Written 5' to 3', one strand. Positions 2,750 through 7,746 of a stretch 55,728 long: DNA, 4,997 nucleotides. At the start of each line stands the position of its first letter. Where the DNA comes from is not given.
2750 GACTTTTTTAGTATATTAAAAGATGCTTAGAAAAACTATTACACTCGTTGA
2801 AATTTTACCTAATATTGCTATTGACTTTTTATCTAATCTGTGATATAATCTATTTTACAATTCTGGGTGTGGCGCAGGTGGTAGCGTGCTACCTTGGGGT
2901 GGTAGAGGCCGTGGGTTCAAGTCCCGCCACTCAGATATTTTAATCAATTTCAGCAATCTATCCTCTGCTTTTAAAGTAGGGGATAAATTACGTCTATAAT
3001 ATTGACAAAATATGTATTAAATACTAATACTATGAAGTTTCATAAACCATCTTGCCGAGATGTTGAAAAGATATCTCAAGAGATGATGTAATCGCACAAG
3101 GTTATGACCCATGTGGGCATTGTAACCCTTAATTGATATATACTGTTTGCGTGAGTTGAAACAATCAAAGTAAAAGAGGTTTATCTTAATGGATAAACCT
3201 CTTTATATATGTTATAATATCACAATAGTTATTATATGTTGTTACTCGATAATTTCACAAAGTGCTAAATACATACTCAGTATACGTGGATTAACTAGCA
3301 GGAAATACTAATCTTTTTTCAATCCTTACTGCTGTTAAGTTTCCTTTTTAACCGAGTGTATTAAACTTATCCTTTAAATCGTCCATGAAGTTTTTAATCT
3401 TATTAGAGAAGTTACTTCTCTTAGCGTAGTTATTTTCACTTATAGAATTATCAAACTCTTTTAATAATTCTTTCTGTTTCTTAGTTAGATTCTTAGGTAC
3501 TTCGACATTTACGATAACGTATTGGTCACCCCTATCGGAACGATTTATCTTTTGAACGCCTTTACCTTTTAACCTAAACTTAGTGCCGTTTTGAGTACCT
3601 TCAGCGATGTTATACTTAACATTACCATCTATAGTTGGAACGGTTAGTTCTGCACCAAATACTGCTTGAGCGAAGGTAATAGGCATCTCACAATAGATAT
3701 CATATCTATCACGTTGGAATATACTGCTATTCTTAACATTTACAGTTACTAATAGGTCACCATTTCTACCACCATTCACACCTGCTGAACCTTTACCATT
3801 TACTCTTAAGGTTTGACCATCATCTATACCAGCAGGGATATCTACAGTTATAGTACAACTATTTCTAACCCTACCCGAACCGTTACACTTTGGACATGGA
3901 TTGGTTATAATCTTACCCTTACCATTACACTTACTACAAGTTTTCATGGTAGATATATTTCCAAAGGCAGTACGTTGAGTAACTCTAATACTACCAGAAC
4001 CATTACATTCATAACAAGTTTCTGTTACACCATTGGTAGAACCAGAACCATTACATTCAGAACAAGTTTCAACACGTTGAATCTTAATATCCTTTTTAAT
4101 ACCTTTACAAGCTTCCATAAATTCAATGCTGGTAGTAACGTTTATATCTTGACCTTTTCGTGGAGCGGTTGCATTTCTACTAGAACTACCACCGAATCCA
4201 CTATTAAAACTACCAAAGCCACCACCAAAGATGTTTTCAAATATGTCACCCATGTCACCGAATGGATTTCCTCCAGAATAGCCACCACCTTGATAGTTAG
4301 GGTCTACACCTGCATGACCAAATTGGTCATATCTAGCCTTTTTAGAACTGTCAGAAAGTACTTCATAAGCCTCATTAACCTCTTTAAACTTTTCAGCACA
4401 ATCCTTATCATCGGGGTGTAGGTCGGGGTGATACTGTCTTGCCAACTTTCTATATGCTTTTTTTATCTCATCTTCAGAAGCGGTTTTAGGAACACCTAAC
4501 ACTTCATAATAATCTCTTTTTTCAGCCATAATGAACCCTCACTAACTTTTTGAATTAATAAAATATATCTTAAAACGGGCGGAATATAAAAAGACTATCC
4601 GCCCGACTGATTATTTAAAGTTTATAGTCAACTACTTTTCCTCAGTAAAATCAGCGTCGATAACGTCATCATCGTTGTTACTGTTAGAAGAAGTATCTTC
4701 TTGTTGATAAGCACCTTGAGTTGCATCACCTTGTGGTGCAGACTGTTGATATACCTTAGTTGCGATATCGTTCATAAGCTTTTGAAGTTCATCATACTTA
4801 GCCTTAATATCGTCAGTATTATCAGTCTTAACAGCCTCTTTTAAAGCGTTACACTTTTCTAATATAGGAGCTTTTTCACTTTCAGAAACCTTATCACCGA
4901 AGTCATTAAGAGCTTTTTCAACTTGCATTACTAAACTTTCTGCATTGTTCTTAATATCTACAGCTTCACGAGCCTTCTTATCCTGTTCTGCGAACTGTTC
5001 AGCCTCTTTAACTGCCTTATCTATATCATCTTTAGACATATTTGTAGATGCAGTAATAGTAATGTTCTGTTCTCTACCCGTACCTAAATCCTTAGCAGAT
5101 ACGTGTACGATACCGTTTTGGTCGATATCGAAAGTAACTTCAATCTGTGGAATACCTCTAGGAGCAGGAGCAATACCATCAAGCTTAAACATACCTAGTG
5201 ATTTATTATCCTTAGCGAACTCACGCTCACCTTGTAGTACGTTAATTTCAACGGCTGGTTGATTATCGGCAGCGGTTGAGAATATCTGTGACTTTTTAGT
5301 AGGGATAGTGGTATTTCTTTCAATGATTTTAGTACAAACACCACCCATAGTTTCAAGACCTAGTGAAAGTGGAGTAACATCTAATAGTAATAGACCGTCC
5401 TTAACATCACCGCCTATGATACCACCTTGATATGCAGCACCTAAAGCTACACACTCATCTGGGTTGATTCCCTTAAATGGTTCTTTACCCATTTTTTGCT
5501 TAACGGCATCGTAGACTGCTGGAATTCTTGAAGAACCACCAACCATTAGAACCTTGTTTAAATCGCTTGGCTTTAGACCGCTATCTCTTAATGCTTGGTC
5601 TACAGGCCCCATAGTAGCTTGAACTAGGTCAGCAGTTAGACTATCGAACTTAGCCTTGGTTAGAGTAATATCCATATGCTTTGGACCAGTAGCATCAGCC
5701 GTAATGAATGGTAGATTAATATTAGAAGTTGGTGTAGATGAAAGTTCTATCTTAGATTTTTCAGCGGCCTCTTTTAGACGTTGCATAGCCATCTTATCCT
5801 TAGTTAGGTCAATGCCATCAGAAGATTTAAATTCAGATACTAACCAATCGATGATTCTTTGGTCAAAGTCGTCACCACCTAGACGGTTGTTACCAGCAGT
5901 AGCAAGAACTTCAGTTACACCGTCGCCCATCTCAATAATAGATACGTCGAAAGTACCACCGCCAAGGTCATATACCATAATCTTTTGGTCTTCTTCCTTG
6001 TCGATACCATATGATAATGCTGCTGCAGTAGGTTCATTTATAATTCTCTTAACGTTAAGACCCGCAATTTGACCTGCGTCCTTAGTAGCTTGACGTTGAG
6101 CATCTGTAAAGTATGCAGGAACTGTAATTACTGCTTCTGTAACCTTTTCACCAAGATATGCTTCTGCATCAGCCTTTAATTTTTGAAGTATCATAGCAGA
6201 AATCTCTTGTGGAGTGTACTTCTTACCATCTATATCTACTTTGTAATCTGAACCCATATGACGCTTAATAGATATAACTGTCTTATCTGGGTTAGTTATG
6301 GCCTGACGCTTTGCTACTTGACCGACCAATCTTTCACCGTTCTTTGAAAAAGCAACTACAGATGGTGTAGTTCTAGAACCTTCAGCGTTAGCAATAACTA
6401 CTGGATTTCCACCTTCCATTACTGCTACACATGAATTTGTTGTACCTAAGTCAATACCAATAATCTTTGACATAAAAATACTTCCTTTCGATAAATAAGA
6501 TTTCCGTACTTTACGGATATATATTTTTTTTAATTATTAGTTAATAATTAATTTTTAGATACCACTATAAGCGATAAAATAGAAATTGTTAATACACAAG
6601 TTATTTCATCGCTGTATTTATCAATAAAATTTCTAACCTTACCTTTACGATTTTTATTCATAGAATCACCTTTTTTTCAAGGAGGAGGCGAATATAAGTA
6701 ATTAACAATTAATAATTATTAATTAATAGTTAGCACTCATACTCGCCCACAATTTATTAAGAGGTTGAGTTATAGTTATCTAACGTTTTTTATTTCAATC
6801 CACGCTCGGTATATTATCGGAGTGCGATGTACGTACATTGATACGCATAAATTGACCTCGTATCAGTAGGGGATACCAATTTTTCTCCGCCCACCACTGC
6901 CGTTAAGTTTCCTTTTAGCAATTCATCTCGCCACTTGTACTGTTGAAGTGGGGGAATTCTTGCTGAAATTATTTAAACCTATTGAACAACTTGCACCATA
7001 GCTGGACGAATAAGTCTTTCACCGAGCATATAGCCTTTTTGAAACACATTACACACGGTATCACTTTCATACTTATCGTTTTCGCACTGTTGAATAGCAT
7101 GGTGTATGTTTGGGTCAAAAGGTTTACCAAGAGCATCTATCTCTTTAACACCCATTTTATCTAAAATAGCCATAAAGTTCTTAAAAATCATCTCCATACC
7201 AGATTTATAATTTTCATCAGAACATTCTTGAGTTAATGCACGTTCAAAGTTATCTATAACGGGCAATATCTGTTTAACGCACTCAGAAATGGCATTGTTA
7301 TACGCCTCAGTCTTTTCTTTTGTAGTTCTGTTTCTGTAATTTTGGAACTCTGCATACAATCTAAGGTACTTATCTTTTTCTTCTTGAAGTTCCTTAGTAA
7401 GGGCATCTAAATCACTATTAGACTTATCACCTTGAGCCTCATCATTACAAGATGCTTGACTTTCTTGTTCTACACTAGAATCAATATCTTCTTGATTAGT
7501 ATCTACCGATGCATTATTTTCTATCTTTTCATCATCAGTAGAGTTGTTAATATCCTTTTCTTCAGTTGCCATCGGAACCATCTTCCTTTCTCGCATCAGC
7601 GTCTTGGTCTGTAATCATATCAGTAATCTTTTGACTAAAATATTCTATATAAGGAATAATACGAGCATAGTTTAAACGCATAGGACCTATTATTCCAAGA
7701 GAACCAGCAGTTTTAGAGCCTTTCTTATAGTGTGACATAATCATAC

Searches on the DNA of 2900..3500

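Call 74: search_with_rna_model(model_id=R1, source=window, start=2900, end=3500, filters=off, max_evalue=0.1, show_alignments=2)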
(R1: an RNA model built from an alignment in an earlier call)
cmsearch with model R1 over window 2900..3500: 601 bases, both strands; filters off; matches with E-value up to 0.1: 2.
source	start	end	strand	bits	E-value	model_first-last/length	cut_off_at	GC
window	3241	3378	-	25.7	9.1e-07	1-181/181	no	0.3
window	3001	3162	+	14.2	0.00069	1-181/181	no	0.33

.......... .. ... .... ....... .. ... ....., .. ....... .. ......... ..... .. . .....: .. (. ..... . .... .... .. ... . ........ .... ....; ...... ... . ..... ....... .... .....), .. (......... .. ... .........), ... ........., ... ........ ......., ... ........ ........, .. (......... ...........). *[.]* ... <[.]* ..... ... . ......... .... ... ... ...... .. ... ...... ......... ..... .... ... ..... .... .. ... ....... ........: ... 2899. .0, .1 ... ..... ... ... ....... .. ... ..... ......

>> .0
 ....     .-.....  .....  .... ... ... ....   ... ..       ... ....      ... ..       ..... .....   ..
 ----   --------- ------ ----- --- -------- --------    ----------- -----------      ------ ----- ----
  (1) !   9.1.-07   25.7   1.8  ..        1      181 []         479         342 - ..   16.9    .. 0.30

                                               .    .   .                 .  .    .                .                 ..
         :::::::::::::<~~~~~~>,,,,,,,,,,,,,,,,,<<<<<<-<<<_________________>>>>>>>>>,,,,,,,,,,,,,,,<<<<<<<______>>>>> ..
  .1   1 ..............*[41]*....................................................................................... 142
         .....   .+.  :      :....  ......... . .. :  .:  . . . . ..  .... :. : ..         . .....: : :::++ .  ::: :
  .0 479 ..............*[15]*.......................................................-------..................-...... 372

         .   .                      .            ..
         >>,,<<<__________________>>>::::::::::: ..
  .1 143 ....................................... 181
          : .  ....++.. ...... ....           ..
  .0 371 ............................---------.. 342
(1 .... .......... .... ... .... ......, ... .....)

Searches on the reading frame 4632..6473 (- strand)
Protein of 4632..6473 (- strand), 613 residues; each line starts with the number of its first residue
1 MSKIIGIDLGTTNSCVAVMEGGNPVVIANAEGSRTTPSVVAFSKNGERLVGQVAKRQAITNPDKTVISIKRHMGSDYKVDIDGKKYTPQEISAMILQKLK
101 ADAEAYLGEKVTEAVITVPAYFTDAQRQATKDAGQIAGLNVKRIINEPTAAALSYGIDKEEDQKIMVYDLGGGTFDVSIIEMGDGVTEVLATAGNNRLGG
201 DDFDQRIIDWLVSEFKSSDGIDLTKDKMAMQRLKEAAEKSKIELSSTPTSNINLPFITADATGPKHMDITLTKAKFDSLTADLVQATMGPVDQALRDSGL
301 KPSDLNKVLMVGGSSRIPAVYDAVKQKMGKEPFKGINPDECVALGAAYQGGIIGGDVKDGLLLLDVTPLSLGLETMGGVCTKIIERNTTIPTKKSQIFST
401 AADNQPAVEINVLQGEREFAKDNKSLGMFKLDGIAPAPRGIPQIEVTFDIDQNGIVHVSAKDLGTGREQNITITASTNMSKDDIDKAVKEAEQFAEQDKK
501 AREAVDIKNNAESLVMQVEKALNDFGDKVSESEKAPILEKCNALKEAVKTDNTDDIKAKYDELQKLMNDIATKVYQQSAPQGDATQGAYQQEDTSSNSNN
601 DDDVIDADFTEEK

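Call 60: find_encoding_contigs(protein=window:4632-6473:-, flank=2500, max_places=10)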
Protein window:4632-6473:- (613 aa): 3 contigs read that carry it; 2 places shown.
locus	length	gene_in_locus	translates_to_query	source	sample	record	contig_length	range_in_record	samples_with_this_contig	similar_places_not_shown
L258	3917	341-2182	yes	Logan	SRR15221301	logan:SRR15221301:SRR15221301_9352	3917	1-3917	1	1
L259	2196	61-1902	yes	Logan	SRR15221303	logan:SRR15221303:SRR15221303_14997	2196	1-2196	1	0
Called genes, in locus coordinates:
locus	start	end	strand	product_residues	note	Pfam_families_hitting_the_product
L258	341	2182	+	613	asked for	PF00012:HSP70, PF06723:MreB_Mbl, PF00012:HSP70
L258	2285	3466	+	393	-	PF00226:DnaJ, PF01556:DnaJ_C, PF00684:DnaJ_CXXCXGXG, PF27439:DnaJ_C_2 (weak)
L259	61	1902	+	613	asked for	PF00012:HSP70, PF06723:MreB_Mbl, PF00012:HSP70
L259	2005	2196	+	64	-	?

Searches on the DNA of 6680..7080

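Call 5: search_rna_families(source=window, start=6680, end=7080, threshold=evalue, max_evalue=10, show_alignments=3)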
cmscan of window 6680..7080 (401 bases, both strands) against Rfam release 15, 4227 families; matches with E-value up to 10: 1.
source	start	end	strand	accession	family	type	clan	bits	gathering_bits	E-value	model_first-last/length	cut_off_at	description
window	6683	6750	-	RF00948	mir-996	Gene; miRNA;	CL00095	17.2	40.3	0.71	1-70/70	no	mir-996 microRNA precursor family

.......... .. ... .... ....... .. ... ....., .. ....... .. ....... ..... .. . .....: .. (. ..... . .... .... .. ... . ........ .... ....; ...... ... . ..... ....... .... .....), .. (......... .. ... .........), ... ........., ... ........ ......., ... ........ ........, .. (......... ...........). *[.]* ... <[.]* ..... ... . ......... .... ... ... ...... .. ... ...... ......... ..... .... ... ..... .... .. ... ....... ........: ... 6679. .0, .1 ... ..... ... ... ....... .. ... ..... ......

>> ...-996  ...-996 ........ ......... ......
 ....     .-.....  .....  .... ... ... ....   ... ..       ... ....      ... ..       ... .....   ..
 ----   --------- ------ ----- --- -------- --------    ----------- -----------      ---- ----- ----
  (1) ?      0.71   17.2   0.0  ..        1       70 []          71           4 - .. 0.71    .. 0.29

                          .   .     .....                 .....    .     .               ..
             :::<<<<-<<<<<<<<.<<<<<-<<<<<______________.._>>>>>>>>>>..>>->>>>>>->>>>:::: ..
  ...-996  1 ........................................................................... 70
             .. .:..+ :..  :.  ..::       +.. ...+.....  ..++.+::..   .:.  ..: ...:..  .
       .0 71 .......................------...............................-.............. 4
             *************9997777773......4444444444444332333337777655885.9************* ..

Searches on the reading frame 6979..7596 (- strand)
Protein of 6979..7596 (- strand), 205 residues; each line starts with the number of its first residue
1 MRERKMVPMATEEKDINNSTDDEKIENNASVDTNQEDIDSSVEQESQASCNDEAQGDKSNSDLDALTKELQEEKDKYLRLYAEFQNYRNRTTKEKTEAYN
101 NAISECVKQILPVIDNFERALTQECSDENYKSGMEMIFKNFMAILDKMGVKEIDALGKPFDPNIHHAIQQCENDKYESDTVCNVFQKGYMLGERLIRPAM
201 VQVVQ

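Call 16: find_encoding_contigs(protein=window:6979-7596:-, flank=3000, max_places=10)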
Protein window:6979-7596:- (205 aa): no gene with exactly this product is on record in the collection.
